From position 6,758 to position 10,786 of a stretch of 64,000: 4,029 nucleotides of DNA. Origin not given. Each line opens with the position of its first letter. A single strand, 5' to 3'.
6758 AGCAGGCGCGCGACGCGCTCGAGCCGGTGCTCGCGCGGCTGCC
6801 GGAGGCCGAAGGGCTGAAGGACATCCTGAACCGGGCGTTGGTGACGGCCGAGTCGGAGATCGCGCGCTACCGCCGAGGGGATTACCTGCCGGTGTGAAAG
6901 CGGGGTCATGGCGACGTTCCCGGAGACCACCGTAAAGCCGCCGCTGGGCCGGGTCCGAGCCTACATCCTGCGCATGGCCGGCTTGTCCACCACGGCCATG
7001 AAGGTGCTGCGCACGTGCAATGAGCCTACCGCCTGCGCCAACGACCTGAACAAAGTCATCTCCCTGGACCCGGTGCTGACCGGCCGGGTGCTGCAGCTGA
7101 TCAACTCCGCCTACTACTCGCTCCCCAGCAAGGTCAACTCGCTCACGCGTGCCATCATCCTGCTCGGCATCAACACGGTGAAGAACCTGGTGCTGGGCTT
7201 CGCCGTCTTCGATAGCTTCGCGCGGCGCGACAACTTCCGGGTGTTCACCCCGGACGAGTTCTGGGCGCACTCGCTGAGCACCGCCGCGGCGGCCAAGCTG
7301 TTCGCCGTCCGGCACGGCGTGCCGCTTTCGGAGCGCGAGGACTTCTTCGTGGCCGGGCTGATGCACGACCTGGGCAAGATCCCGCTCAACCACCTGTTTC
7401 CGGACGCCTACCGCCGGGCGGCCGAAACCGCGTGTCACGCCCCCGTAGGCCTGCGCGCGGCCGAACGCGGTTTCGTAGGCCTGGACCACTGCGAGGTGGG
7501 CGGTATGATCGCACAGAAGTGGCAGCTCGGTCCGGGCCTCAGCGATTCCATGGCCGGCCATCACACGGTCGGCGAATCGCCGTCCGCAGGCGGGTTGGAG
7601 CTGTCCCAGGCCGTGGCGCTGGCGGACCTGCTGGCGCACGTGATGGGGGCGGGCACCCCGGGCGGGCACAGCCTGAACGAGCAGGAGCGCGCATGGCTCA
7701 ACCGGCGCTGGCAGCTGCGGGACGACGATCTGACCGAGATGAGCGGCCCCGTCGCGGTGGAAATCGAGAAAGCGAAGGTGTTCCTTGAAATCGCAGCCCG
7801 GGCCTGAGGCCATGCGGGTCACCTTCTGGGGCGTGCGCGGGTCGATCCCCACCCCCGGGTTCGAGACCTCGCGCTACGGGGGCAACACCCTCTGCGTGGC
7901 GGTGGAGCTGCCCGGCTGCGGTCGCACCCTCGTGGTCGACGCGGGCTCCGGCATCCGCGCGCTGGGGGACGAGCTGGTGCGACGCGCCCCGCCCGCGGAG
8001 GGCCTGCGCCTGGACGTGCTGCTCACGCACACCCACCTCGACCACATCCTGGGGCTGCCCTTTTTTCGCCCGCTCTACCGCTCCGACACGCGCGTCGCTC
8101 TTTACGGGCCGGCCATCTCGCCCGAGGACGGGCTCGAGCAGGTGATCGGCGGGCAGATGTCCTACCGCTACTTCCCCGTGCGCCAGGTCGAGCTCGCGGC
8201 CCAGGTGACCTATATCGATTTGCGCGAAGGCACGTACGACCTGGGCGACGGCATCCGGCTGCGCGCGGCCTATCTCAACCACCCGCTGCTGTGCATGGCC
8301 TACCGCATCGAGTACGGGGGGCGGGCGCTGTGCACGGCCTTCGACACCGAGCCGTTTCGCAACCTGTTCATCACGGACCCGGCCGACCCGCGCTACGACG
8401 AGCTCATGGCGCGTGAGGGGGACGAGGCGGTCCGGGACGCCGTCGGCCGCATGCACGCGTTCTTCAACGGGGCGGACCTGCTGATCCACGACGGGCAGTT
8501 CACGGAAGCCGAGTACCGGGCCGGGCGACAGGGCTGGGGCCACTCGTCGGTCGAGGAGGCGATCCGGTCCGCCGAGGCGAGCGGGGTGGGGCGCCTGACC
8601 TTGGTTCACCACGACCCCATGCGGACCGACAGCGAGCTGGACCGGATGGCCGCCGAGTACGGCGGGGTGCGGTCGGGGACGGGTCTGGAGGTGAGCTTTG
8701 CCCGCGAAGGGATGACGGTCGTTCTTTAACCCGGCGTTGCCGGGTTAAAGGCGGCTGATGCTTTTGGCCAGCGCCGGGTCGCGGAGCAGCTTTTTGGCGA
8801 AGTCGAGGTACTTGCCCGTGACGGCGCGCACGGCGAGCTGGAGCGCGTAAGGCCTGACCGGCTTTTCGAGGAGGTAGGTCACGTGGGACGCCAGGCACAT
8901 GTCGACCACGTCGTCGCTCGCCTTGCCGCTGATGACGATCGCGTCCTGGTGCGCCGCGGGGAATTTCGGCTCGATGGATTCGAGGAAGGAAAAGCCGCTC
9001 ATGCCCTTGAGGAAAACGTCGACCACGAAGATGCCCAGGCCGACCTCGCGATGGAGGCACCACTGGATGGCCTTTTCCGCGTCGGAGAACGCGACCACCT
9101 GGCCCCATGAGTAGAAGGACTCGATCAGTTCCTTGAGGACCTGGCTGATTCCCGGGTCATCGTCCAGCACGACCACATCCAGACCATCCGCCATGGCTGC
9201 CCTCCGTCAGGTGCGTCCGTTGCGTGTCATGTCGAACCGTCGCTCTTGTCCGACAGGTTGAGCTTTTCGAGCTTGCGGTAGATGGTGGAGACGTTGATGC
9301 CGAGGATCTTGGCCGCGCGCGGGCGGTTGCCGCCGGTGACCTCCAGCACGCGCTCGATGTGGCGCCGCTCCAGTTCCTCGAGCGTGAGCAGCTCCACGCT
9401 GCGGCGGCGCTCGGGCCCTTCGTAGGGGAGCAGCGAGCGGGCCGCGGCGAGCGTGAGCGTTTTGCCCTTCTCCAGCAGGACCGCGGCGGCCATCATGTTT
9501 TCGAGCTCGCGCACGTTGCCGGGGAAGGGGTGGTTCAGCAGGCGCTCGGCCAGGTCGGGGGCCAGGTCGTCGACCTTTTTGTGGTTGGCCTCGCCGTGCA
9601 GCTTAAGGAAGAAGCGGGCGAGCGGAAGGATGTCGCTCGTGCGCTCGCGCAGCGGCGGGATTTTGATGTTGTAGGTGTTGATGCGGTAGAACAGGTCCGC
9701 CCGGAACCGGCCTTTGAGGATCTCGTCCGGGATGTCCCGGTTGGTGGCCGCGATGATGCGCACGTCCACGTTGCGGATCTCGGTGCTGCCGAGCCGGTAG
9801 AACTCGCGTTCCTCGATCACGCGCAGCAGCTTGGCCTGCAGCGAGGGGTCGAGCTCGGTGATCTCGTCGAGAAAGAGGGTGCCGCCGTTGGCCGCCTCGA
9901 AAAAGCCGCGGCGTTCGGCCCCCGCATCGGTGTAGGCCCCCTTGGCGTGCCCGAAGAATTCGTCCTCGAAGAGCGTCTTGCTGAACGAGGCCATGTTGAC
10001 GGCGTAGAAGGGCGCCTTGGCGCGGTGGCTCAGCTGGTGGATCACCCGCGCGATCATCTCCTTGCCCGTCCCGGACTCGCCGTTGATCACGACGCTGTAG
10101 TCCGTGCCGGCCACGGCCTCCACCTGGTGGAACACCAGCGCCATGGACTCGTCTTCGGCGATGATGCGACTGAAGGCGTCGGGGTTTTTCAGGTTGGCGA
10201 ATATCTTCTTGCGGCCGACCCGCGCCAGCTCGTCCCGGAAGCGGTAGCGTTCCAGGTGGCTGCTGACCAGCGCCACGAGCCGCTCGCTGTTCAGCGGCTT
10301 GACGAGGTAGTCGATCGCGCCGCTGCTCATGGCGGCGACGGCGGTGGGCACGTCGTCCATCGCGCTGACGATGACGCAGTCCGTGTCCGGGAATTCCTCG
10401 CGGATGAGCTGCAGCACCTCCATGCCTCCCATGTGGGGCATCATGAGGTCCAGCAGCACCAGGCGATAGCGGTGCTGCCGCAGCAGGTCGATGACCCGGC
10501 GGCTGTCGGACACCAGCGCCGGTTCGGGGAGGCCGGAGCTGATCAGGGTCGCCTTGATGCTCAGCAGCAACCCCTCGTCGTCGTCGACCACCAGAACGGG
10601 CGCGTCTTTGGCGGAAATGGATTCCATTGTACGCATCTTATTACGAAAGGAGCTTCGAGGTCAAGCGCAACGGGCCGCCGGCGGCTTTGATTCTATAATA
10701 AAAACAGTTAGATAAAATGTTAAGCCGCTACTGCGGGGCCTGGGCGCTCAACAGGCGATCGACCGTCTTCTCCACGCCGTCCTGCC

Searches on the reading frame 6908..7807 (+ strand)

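Call 27: search_protein_families(library=pfam, max_evalue=0.001, proteins=[window:6908-7807:+])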
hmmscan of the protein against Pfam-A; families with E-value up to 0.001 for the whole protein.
window:6908-7807:+ (299 aa): 2 families
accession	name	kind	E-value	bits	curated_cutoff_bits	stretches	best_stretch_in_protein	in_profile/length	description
PF08668.18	HDOD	-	5.9e-51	173.2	22.9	1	26-220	4-195/196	HDOD domain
PF01966.28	HD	-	7.1e-07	30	22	1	119-220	2-87/116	HD domain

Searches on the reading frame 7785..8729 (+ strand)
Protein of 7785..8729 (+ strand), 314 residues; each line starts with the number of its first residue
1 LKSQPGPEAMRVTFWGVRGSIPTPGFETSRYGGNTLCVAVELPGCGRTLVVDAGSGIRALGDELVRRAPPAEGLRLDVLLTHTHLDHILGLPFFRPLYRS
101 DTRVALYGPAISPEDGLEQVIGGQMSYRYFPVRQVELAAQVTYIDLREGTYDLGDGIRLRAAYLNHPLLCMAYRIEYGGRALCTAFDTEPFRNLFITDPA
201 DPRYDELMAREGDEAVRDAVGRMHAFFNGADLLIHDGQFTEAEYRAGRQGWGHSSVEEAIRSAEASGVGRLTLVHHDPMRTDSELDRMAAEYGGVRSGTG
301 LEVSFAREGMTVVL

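Call 27: search_protein_families(library=pfam, max_evalue=0.001, proteins=[window:7785-8729:+])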
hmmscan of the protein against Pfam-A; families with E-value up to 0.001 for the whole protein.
window:7785-8729:+ (314 aa): 2 families
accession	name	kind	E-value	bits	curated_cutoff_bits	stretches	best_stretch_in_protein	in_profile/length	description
PF12706.13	Lactamase_B_2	-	2.6e-17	63.5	27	2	47-192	1-147/200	Beta-lactamase superfamily domain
PF00753.33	Lactamase_B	-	3.4e-06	27.6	22.7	1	32-97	3-66/196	Metallo-beta-lactamase superfamily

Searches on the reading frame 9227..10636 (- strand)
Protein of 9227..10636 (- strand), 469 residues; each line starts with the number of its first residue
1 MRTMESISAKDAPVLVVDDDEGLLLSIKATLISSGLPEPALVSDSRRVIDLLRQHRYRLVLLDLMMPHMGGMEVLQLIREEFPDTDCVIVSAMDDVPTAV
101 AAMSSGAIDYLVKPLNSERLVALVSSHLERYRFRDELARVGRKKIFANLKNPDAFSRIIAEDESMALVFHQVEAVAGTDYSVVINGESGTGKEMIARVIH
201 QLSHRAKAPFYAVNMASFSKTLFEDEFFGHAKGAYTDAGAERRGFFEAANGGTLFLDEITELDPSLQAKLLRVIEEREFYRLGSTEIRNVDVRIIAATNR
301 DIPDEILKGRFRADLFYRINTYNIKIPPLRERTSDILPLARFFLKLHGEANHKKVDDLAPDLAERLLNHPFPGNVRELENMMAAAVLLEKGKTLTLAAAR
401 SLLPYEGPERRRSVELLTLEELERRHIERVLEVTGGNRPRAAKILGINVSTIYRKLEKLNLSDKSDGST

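Call 27: search_protein_families(library=pfam, max_evalue=0.001, proteins=[window:9227-10636:-])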
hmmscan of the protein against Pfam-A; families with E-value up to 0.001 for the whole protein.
window:9227-10636:- (469 aa): 9 families
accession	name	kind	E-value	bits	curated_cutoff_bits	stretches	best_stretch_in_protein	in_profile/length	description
PF00158.32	Sigma54_activat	-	1.2e-65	220.7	20.2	1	158-324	1-167/168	Sigma-54 interaction domain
PF00072.30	Response_reg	-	3.2e-25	88.9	30.2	1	14-124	1-110/111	Response regulator receiver domain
PF14532.12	Sigma54_activ_2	-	1.5e-18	67.8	25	1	165-329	7-138/138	Sigma-54 interaction domain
PF25601.1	AAA_lid_14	-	7.1e-18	64.7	27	1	330-398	1-69/87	AAA+ ATPase lid domain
PF02954.25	HTH_8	-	1.3e-15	57.3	22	1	418-459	1-42/42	Bacterial regulatory protein, Fis family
PF07728.20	AAA_5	-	4.4e-11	43.4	22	1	182-300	2-123/139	AAA domain (dynein-related subfamily)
PF00004.35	AAA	-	6e-07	30.4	21.2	1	183-314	2-126/131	ATPase family associated with various cellular activities (AAA)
PF07724.20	AAA_2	-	4e-05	24.2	27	1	181-300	5-125/166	AAA domain (Cdc48 subfamily)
PF01078.27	Mg_chelatase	-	0.00018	21.4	20.3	0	174-278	18-134/207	Magnesium chelatase, subunit ChlI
